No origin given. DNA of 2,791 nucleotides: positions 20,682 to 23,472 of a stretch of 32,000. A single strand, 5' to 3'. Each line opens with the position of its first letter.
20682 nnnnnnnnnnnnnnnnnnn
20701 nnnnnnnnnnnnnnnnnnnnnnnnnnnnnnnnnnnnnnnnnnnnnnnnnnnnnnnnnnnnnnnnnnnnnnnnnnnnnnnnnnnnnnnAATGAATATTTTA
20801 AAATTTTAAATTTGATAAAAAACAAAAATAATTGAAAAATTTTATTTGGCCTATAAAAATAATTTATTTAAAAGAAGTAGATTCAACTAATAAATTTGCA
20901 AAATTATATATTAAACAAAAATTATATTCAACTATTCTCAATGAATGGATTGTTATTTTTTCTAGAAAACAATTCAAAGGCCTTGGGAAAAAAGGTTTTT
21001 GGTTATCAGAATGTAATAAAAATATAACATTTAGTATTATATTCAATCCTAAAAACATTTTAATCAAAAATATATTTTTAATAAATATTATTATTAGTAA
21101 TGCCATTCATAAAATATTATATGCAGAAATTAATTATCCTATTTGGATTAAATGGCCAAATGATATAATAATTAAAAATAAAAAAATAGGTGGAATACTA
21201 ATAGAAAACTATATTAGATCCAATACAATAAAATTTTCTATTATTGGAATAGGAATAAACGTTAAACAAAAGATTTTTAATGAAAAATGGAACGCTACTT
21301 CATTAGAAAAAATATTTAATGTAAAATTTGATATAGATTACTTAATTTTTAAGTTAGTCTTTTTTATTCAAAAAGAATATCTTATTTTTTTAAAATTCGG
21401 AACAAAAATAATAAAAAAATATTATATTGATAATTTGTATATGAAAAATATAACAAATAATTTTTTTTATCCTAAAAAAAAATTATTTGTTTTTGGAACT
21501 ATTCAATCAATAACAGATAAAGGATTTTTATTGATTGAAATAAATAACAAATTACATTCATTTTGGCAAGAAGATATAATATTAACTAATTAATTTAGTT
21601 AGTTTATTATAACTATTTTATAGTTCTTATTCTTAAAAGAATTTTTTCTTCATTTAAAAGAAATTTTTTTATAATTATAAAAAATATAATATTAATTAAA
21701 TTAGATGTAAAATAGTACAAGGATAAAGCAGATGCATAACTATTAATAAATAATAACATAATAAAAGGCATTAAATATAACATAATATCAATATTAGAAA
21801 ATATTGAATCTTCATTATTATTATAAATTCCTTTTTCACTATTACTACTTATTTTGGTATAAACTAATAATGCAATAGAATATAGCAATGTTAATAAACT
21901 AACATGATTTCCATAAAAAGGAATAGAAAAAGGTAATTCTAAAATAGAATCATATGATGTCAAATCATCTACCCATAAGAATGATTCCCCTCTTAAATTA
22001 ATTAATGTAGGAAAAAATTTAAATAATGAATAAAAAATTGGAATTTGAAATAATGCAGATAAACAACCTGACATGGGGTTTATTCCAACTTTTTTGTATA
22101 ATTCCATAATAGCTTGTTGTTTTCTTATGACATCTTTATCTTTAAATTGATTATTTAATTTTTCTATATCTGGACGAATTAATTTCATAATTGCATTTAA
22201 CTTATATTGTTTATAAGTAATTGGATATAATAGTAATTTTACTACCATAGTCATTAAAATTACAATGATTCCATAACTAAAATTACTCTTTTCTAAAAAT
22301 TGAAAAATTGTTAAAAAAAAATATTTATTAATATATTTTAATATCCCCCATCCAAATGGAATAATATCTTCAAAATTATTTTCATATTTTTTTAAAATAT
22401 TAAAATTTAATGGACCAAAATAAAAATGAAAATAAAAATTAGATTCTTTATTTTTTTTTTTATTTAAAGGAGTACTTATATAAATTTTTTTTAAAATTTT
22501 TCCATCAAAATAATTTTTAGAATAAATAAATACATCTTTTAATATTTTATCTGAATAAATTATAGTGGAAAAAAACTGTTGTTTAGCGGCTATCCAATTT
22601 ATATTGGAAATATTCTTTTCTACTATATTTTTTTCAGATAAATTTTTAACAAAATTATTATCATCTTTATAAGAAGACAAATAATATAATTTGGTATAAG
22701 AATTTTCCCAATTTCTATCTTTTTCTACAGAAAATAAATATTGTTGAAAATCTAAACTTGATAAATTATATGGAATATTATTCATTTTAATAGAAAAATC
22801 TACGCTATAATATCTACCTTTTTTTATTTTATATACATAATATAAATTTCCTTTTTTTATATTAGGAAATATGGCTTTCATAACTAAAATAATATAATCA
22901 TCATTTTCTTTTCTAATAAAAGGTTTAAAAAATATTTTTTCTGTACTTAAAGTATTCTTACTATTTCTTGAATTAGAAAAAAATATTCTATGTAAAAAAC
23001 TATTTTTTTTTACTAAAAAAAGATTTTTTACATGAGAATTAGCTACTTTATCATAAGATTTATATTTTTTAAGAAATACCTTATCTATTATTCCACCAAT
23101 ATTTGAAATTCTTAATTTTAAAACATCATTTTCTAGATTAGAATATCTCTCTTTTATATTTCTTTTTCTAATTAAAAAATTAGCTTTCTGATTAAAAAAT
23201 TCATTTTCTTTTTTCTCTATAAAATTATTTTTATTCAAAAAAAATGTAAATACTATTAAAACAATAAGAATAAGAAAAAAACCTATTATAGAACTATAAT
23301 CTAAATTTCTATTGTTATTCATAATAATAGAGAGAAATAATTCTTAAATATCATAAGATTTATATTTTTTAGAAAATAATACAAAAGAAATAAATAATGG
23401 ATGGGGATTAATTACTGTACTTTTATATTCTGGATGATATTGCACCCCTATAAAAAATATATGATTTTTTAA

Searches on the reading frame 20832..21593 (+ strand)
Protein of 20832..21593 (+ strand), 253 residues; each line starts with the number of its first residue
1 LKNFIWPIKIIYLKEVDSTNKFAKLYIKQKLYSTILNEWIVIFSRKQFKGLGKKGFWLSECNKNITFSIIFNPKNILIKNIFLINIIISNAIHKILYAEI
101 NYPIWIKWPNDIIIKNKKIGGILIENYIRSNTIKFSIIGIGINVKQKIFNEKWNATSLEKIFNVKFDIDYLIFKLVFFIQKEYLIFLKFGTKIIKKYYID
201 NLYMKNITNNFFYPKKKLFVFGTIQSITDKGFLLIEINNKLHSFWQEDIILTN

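Call 53: search_protein_families(library=pfam, proteins=[window:20832-21593:+], max_evalue=0.00001)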
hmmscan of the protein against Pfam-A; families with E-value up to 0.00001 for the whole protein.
window:20832-21593:+ (253 aa): 1 family
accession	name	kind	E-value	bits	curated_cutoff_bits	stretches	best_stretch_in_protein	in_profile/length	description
PF03099.24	BPL_LplA_LipB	-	4e-17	62.8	21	1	16-143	5-133/133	Biotin/lipoate A/B protein ligase family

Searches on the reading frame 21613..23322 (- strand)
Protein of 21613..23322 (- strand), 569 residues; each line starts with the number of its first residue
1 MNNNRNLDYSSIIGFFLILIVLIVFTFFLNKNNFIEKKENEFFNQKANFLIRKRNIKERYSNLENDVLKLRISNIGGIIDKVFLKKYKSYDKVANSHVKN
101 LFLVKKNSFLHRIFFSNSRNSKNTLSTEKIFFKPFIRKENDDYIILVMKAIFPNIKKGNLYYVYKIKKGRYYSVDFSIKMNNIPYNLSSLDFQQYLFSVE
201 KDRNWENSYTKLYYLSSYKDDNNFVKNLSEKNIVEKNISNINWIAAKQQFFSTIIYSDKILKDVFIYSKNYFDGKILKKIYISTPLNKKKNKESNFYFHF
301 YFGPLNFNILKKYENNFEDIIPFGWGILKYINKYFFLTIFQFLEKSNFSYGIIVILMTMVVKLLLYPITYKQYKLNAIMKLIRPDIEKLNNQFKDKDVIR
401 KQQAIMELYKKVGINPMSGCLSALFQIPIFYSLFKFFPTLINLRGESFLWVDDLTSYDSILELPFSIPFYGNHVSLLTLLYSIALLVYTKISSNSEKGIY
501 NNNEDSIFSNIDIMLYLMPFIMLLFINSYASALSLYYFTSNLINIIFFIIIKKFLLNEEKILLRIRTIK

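Call 53: search_protein_families(library=pfam, proteins=[window:21613-23322:-], max_evalue=0.00001)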
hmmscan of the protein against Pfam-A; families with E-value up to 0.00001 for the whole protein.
window:21613-23322:- (569 aa): 2 families
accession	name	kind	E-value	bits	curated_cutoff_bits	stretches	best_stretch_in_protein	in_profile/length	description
PF02096.25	60KD_IMP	-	8e-43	146.7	35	1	350-553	1-163/163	60Kd inner membrane protein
PF14849.12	YidC_periplas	-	2.7e-13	50.9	24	1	63-336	4-281/283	YidC periplasmic domain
